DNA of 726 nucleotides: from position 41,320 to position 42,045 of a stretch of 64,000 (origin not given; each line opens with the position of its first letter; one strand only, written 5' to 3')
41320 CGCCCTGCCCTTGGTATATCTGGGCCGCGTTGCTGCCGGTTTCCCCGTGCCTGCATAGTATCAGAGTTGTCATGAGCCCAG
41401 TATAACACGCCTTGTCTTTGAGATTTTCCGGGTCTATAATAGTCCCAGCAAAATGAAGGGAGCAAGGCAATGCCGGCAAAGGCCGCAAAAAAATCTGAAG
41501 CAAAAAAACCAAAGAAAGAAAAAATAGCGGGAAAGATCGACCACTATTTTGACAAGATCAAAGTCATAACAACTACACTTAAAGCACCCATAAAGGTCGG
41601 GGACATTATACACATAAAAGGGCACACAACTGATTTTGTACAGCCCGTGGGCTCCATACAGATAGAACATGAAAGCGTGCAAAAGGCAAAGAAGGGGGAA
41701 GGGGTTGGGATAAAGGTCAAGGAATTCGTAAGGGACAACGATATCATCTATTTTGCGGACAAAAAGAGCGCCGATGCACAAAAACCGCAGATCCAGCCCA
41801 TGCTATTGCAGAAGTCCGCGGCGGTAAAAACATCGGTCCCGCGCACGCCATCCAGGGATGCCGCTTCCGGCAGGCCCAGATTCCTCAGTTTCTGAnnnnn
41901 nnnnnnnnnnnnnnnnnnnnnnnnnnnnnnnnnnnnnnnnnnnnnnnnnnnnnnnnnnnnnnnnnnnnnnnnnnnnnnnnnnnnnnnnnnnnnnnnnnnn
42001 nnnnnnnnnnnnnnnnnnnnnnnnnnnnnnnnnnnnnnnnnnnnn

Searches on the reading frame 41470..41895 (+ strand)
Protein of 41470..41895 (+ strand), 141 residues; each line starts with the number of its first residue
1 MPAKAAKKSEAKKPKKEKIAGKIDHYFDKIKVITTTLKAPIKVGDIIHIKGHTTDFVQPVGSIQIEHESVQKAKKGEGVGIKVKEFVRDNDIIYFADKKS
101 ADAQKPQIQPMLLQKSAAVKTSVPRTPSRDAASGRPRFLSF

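Call 60: search_protein_families(library=pfam, proteins=[window:41470-41895:+], max_evalue=1)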
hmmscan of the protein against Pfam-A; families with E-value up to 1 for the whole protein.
window:41470-41895:+ (141 aa): 6 families
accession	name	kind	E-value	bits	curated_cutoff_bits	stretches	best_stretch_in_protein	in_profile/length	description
PF03144.31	GTP_EFTU_D2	-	0.0014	19.4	30.3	1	41-84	13-59/73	Elongation factor Tu domain 2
PF03097.24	BRO1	-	0.045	13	35.1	1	78-121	305-347/385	BRO1-like domain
PF01200.24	Ribosomal_S28e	-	0.094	13.1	25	0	28-49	33-54/64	Ribosomal protein S28e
PF14578.12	GTP_EFTU_D4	-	0.18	12.2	23.8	1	57-87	44-74/86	Elongation factor Tu domain 4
PF10280.14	Med11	-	0.19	12.6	26.9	1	6-66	33-95/120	Mediator complex protein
PF06042.17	NTP_transf_6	-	0.19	12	25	1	81-123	29-71/159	Nucleotidyltransferase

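Call 78: search_protein_families(library=phrogs, proteins=[window:41470-41895:+], max_evalue=0.1)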
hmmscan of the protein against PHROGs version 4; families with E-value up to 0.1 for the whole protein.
window:41470-41895:+ (141 aa): 3 families
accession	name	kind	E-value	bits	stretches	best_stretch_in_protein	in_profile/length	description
phrog_18230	-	unknown function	0.006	17.5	1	31-95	49-109/127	-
phrog_6880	-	other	0.0083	15.4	1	40-122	253-337/604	translation elongation factor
phrog_13970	-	unknown function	0.022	15.9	1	23-81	58-115/119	-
